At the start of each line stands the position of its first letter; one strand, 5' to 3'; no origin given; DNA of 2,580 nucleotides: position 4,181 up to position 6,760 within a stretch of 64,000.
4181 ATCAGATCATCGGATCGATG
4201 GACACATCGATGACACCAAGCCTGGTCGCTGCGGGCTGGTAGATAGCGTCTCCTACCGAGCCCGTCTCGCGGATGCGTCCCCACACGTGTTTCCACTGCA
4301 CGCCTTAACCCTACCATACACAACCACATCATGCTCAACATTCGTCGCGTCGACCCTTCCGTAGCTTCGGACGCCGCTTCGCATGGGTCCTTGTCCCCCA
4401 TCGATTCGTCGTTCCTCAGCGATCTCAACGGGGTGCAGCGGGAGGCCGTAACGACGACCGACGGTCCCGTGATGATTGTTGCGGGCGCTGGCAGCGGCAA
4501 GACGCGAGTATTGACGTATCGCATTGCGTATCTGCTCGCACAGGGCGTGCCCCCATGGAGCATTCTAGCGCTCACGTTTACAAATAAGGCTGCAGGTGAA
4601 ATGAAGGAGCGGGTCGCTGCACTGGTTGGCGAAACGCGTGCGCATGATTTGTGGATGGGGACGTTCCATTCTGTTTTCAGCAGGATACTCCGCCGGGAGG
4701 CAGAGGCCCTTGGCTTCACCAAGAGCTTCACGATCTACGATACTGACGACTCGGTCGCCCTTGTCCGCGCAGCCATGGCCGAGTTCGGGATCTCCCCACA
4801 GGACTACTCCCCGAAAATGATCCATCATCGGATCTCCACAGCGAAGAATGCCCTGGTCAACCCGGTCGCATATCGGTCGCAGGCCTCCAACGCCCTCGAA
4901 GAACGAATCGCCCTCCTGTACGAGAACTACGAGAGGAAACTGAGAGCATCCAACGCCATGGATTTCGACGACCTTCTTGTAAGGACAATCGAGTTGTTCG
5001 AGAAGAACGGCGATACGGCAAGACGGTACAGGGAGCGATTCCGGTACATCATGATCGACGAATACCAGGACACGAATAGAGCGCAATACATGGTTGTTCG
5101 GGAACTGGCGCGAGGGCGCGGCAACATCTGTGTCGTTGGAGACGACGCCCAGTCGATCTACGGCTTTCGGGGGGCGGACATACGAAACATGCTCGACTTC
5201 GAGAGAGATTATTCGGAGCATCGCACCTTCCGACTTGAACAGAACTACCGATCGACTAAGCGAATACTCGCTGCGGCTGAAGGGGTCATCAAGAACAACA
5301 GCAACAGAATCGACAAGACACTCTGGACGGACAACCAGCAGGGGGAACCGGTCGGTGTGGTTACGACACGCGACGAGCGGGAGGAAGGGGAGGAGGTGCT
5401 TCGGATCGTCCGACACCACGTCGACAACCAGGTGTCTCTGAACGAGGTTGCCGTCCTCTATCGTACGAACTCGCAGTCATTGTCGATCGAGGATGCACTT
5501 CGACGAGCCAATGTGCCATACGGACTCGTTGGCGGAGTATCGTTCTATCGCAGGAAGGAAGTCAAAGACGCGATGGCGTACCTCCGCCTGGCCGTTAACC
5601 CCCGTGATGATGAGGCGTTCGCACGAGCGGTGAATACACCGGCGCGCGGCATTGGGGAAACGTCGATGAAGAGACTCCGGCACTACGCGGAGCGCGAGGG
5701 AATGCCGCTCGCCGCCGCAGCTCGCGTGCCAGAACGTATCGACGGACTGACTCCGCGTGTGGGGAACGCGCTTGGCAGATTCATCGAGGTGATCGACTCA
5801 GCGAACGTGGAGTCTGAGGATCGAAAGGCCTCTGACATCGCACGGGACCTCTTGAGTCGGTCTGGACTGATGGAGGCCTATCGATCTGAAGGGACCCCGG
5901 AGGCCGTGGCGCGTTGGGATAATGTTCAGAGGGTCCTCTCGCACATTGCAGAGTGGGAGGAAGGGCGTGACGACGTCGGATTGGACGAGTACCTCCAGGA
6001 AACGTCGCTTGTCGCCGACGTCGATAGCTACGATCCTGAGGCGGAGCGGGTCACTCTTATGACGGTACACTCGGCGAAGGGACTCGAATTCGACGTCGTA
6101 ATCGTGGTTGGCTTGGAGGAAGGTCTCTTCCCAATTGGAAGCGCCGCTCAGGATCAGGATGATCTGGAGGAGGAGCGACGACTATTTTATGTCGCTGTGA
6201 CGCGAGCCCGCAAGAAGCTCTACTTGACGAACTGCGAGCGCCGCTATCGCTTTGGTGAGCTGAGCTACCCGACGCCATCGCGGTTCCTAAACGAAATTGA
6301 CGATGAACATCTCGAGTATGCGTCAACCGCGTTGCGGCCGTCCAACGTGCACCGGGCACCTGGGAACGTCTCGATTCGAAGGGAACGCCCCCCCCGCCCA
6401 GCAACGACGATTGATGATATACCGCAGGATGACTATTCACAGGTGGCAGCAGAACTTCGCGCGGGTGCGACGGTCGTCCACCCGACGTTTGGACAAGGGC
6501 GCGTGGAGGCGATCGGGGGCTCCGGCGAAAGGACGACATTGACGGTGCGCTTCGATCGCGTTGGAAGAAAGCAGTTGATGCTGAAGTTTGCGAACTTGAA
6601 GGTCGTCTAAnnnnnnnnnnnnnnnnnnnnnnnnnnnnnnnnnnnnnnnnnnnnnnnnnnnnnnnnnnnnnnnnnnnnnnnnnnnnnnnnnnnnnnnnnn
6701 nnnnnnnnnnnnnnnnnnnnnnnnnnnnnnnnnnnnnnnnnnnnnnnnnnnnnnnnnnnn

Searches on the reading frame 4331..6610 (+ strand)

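Call 41: search_protein_families(library=pfam, proteins=[window:4331-6610:+], max_evalue=0.0001)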
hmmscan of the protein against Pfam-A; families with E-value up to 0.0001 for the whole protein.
window:4331-6610:+ (759 aa): 8 families
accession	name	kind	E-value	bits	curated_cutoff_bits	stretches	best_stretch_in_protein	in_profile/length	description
PF00580.27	UvrD-helicase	-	5.9e-88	295.5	23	1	32-294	1-270/271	UvrD/REP helicase N-terminal domain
PF13361.12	UvrD_C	-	5.4e-76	256.7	25.6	1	301-636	2-349/350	UvrD-like helicase C-terminal domain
PF13245.12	AAA_19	-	9.4e-22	78.1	25.1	1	36-280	1-134/134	AAA domain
PF13538.12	UvrD_C_2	-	2.3e-13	50.2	27.4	1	574-633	2-52/52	UvrD-like helicase C-terminal domain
PF13604.12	AAA_30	-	1.5e-09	38.3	27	0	33-96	3-67/191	AAA domain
PF01443.25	Viral_helicase1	-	6.9e-08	33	21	0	571-632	174-226/228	Viral superfamily 1 RNA helicase core domain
PF21196.3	PcrA_UvrD_tudor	-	1.6e-07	31.5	23.9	1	712-754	2-44/48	PcrA/UvrD tudor domain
PF13087.12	AAA_12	-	9.1e-05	22.5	27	0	557-632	122-190/195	AAA domain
